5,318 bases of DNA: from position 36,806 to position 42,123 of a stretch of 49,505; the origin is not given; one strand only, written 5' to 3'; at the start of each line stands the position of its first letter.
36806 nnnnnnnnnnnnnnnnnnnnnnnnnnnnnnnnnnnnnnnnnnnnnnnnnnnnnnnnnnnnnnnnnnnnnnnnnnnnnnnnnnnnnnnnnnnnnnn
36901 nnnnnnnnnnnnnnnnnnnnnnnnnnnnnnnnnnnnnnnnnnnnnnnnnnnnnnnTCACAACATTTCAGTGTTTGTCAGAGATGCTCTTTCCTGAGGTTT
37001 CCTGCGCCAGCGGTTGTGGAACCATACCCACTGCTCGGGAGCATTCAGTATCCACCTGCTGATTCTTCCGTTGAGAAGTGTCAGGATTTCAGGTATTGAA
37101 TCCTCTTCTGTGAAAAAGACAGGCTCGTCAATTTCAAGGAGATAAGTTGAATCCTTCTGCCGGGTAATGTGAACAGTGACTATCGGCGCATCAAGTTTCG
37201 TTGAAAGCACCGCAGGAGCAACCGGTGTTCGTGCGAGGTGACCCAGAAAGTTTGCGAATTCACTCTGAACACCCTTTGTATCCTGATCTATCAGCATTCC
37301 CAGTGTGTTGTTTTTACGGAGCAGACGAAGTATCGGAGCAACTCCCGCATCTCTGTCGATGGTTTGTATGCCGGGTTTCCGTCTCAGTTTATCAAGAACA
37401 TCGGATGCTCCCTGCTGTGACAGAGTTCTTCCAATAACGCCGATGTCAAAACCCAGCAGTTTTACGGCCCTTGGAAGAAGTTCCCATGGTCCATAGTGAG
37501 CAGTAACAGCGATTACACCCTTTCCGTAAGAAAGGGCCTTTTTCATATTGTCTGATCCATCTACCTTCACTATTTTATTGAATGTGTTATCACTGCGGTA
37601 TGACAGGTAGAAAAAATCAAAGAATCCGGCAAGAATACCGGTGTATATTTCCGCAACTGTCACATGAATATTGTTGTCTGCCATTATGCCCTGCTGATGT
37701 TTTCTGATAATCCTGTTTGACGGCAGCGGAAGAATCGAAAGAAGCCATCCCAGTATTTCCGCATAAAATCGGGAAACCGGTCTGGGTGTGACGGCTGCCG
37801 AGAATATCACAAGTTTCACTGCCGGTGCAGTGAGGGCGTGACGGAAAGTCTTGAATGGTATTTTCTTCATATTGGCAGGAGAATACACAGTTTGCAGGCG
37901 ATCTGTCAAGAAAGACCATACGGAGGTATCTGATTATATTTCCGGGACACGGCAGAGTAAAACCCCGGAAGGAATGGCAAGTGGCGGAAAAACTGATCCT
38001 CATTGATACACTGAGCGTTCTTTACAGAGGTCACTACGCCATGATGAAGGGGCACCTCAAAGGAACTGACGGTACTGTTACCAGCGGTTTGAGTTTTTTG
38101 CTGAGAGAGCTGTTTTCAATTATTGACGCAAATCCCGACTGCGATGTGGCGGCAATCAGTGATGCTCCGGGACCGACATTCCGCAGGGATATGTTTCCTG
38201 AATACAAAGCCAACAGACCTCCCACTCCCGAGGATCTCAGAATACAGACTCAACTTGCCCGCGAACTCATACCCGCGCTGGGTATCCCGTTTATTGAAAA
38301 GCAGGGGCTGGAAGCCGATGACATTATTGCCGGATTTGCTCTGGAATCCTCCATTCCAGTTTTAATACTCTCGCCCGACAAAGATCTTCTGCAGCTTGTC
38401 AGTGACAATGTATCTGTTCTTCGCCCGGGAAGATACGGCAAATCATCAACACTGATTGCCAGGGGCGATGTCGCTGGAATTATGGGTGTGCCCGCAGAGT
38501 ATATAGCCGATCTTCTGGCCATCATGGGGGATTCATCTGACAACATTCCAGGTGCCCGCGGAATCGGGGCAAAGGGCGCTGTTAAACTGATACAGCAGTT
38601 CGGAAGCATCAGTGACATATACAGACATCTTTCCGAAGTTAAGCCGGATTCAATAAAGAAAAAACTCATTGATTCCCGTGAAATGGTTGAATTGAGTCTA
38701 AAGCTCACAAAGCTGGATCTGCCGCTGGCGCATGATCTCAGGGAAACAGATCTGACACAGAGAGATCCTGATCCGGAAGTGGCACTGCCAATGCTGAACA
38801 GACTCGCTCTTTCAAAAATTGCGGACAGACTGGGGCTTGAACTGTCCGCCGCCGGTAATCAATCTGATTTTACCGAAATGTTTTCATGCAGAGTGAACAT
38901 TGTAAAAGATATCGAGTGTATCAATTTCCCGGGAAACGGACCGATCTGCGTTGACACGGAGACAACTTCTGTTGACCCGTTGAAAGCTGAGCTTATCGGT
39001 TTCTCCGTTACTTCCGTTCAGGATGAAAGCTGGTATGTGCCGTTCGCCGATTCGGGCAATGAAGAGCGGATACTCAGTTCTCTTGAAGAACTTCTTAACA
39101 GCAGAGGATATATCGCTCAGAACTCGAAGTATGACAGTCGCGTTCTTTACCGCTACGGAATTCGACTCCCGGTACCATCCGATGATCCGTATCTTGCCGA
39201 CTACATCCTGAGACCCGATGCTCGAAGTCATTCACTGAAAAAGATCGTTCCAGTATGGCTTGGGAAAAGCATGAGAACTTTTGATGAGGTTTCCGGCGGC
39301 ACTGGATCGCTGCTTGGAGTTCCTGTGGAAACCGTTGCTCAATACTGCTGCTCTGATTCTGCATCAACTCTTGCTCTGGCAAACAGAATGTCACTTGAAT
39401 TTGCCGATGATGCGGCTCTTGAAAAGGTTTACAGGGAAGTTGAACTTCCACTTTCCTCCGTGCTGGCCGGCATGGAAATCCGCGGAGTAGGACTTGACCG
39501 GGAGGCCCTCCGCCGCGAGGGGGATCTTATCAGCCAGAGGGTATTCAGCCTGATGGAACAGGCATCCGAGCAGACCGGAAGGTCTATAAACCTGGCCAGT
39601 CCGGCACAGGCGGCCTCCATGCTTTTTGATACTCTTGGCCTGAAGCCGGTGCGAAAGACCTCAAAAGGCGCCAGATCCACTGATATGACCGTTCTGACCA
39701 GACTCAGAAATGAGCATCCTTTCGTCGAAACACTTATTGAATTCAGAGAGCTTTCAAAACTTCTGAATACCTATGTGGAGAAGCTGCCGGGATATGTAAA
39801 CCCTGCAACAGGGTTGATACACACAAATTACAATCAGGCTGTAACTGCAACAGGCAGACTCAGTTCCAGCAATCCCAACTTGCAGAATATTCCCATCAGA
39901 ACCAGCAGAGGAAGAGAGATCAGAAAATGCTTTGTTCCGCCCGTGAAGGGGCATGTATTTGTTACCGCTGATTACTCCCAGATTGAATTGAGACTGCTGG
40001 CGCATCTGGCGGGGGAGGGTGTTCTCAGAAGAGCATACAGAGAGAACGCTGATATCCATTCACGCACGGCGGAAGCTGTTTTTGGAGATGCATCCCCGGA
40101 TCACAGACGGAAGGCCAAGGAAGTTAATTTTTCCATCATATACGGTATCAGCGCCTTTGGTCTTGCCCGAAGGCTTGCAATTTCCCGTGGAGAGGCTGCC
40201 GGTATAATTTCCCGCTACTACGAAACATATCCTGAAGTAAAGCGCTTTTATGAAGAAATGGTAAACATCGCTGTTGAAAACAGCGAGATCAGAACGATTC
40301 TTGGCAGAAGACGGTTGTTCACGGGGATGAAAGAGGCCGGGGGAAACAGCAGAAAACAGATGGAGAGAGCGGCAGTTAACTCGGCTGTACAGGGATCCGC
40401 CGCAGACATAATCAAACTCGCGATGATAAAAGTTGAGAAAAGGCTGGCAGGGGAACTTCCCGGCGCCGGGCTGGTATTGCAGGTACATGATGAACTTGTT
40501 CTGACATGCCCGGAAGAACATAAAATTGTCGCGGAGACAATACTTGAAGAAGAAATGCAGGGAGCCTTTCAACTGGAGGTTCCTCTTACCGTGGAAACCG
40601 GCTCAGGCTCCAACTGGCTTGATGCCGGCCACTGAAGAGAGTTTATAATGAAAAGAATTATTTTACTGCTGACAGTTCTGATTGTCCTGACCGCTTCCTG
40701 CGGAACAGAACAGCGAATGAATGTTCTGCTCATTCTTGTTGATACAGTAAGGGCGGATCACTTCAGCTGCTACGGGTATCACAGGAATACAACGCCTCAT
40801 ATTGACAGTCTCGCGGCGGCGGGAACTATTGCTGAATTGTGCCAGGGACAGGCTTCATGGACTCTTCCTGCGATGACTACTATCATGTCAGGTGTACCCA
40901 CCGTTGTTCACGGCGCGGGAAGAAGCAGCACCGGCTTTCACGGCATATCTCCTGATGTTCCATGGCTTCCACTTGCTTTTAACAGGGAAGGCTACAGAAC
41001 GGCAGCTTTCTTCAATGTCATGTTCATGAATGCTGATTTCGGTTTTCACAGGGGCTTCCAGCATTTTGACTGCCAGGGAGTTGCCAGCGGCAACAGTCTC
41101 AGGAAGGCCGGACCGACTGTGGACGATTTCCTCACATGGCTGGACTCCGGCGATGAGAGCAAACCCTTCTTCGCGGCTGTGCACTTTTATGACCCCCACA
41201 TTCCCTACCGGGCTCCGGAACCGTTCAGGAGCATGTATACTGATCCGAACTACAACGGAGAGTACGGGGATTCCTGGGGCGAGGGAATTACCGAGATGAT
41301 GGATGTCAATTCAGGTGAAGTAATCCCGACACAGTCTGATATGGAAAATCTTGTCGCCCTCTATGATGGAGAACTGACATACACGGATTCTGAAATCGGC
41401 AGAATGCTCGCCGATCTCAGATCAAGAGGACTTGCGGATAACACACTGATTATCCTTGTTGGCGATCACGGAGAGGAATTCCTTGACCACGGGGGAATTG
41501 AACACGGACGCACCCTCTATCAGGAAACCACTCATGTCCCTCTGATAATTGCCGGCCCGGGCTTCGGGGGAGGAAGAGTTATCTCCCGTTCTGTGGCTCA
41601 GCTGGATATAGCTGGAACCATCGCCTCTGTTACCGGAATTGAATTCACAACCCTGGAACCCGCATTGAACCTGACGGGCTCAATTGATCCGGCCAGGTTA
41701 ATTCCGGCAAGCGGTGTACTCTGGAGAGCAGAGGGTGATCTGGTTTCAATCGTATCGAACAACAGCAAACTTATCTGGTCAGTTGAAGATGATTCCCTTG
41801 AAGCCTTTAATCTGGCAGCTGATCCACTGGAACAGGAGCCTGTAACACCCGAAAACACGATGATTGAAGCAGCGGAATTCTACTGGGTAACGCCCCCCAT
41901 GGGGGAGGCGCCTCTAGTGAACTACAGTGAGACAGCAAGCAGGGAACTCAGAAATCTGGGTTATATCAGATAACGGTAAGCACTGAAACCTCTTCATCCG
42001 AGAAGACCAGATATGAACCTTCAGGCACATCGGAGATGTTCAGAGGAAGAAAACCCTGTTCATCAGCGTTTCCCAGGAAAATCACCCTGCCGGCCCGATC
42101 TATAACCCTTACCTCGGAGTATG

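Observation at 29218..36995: Teichoic-acid-like CDP-glycerol polymer locus with four tandem TagF-family paralogs in a probable LPS-bearing diderm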

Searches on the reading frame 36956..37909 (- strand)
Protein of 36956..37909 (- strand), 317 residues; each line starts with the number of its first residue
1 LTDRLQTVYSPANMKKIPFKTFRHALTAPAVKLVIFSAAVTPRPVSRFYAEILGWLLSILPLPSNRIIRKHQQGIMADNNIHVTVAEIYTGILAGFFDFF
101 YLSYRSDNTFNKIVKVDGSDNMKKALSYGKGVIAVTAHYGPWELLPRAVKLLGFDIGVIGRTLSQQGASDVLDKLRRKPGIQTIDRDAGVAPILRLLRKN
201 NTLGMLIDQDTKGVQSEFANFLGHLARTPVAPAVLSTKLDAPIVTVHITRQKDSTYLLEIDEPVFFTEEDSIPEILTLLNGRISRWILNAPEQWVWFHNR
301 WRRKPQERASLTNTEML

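Call 6: search_protein_families(library=pfam, proteins=[window:36956-37909:-], max_evalue=0.001)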
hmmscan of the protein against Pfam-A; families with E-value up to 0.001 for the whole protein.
window:36956-37909:- (317 aa): 1 family
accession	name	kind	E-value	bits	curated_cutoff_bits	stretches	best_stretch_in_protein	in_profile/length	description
PF03279.18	Lip_A_acyltrans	-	3.5e-38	131.9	22.3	1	30-303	18-295/295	Bacterial lipid A biosynthesis acyltransferase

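Call 39: search_protein_families(library=ncbifam, proteins=[window:36956-37909:-], max_evalue=0.00001)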
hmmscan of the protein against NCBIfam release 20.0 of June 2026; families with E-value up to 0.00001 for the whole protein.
window:36956-37909:- (317 aa): 17 families
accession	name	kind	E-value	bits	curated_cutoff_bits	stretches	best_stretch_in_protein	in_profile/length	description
NF006270.0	PRK08419.1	equivalog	1.8e-34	119.4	248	1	33-306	12-293/298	lipid A biosynthesis lauroyl acyltransferase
NF005120.0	PRK06553.1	equivalog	6.1e-25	88.2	273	1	104-302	106-307/308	lipid A biosynthesis lauroyl acyltransferase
TIGR02207.1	lipid_A_htrB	subfamily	1.5e-23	83.7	297.8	1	80-308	70-298/303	LpxL/LpxP family Kdo(2)-lipid IV(A) lauroyl/palmitoleoyl acyltransferase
NF006487.0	PRK08905.1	equivalog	1.9e-22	79.7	281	1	40-307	12-279/290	lysophospholipid acyltransferase family protein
NF005340.0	PRK06860.1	subfamily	1.3e-18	67.3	398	1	104-310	100-306/309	lipid A biosynthesis lauroyl acyltransferase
NF005150.0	PRK06628.1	equivalog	8.9e-16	58.1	350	1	65-303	50-290/290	lipid A biosynthesis lauroyl acyltransferase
NF006437.0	PRK08733.1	equivalog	1.7e-14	53.7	540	1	89-311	85-304/306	LpxL/LpxP family Kdo(2)-lipid IV(A) lauroyl/palmitoleoyl acyltransferase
NF005952.0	PRK08025.1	equivalog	4e-14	52.4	517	1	89-311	83-304/306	kdo(2)-lipid IV(A) palmitoleoyltransferase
NF006507.0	PRK08943.1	subfamily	2.7e-13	49.7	337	1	89-310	91-313/322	lipid A biosynthesis (KDO)2-(lauroyl)-lipid IVA acyltransferase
TIGR02208.1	lipid_A_msbB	equivalog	4.6e-13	49.1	336.05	1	96-306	88-299/305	lauroyl-Kdo(2)-lipid IV(A) myristoyltransferase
NF005919.0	PRK07920.1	equivalog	5.4e-13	48.7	209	1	96-306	83-298/311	phosphatidylinositol mannoside acyltransferase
NF004191.0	PRK05646.1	equivalog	3.4e-12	46.1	491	1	95-311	88-305/310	lipid A biosynthesis lauroyl acyltransferase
NF006438.0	PRK08734.1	equivalog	3.8e-12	45.9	363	1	108-307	91-291/305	lauroyl acyltransferase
NF004569.0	PRK05906.1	equivalog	3.8e-12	45.8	439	1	123-306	133-317/454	lipid A biosynthesis lauroyl acyltransferase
NF006432.0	PRK08706.1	equivalog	1e-10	41.4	384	1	98-308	74-285/289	lipid A biosynthesis lauroyl acyltransferase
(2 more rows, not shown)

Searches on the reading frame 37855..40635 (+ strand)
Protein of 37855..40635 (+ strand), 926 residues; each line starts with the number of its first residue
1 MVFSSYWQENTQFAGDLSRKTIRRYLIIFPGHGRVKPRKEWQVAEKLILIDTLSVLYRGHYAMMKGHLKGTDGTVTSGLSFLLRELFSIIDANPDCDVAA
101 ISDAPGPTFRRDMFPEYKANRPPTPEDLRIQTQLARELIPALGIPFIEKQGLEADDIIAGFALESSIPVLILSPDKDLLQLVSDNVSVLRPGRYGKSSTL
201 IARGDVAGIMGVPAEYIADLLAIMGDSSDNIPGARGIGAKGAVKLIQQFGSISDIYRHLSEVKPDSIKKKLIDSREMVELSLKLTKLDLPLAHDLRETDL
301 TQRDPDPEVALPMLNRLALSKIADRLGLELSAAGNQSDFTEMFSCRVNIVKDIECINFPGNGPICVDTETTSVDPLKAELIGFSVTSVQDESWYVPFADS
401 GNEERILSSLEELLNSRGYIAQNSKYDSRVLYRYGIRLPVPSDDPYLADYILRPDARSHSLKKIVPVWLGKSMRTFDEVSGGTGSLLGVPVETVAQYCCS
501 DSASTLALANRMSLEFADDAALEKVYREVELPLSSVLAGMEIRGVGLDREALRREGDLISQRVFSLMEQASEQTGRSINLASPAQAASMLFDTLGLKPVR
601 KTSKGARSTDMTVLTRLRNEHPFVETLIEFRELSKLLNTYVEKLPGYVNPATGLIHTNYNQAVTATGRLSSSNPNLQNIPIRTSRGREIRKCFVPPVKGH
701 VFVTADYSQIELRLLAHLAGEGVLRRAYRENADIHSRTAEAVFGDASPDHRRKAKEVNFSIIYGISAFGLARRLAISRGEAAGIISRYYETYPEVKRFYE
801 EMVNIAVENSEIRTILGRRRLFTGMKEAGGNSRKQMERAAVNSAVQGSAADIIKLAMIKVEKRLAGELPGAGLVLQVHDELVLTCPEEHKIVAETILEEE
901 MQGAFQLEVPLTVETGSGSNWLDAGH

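Call 6: search_protein_families(library=pfam, proteins=[window:37855-40635:+], max_evalue=0.001)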
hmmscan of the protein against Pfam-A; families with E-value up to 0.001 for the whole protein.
window:37855-40635:+ (926 aa): 4 families
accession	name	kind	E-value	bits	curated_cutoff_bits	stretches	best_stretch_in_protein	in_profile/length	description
PF00476.26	DNA_pol_A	-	1.4e-134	449.3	34.3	1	551-922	3-380/381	DNA polymerase family A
PF02739.22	5_3_exonuc_N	-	1.7e-39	135.6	34.3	1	46-193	1-147/164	5'-3' exonuclease, N-terminal resolvase-like domain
PF01367.25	5_3_exonuc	-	3.8e-25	88.7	40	1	213-306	2-95/97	5'-3' exonuclease, C-terminal SAM fold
PF01612.26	DNA_pol_A_exo1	-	2.4e-11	44.2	23.6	1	362-515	21-171/173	3'-5' exonuclease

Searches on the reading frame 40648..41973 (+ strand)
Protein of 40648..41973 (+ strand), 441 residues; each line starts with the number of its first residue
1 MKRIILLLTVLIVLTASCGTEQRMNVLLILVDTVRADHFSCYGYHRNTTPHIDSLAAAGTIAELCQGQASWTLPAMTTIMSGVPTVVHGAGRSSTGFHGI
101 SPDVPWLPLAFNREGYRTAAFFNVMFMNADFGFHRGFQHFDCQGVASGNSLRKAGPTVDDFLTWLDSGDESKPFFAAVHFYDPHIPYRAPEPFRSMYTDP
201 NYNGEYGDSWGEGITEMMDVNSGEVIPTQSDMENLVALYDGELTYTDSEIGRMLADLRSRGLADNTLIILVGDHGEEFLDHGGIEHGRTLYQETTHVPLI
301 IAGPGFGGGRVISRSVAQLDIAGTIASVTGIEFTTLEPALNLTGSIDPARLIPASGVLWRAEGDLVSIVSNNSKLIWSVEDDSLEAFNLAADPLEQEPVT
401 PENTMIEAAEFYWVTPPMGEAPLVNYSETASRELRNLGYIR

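Call 7: search_protein_families(library=pfam, proteins=[window:40648-41973:+], max_evalue=0.001)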
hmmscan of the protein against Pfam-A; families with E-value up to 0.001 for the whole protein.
window:40648-41973:+ (441 aa): 2 families
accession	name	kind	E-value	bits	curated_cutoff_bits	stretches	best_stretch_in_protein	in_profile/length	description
PF00884.28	Sulfatase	-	6.9e-43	147.5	25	1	25-331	2-301/301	Sulfatase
PF01663.27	Phosphodiest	-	1.1e-11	45.3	23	2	240-279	185-224/342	Type I phosphodiesterase / nucleotide pyrophosphatase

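Call 59: search_protein_families(library=ncbifam, proteins=[window:40648-41973:+], max_evalue=0.001)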
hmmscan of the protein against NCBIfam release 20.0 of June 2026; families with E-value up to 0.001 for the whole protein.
window:40648-41973:+ (441 aa): 25 families
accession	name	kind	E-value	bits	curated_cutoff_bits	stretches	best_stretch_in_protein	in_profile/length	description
NF010322.0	PRK13759.1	equivalog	9.1e-35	120.1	481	2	159-404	187-441/486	arylsulfatase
TIGR03417.1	chol_sulfatase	equivalog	5e-28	98.2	433.45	2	168-402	179-422/500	choline-sulfatase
NF052527.1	Mn_arylsulf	exception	1.5e-21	76.9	850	2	156-402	182-434/479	manganese-dependent arylsulfatase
NF045661.1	HdlasePehA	equivalog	4.6e-21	75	900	3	229-332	274-378/506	phosphoric/sulfuric ester hydrolase PehA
NF028537.1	P_eth_NH2_trans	domain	7.5e-09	34.6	500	1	21-54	224-257/527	phosphoethanolamine--lipid A transferase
NF007160.0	PRK09598.1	equivalog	1.1e-08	33.9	561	0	16-73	216-274/523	phosphoethanolamine--lipid A transferase EptA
NF033836.1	polymyxin_MCR9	exception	5.4e-08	31.9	1240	1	232-318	409-499/539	MCR-9 family phosphoethanolamine--lipid A transferase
NF008619.0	PRK11598.1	equivalog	9.7e-08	30.9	660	0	230-300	412-485/546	phosphoethanolamine transferase EptA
NF008593.0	PRK11560.1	equivalog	3.3e-07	28.9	493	0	24-53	248-277/563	kdo(2)-lipid A phosphoethanolamine 7''-transferase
NF007933.0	PRK10649.1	subfamily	3.4e-07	29.2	404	0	17-58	231-271/577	phosphoethanolamine transferase CptA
NF053595.1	LptchSynLtaSGpos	equivalog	8.5e-07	27.9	970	1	229-332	420-529/626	lipoteichoic acid synthase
NF053859.1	polymyxin_MCR13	exception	1.6e-06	27.3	1250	1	232-316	409-497/541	MCR-13 family phosphoethanolamine--lipid A transferase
NF033408.5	polymyxin_MCR3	exception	1.6e-06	27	1225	1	232-316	409-497/540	MCR-3 family phosphoethanolamine--lipid A transferase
NF033409.0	poly_MCR3_broad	equivalog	2e-06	26.7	1075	1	232-307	405-484/535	MCR-3-related phosphoethanolamine--lipid A transferase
NF012179.0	CptA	domain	2.5e-06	26.5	900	0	14-58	216-259/556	phosphoethanolamine transferase CptA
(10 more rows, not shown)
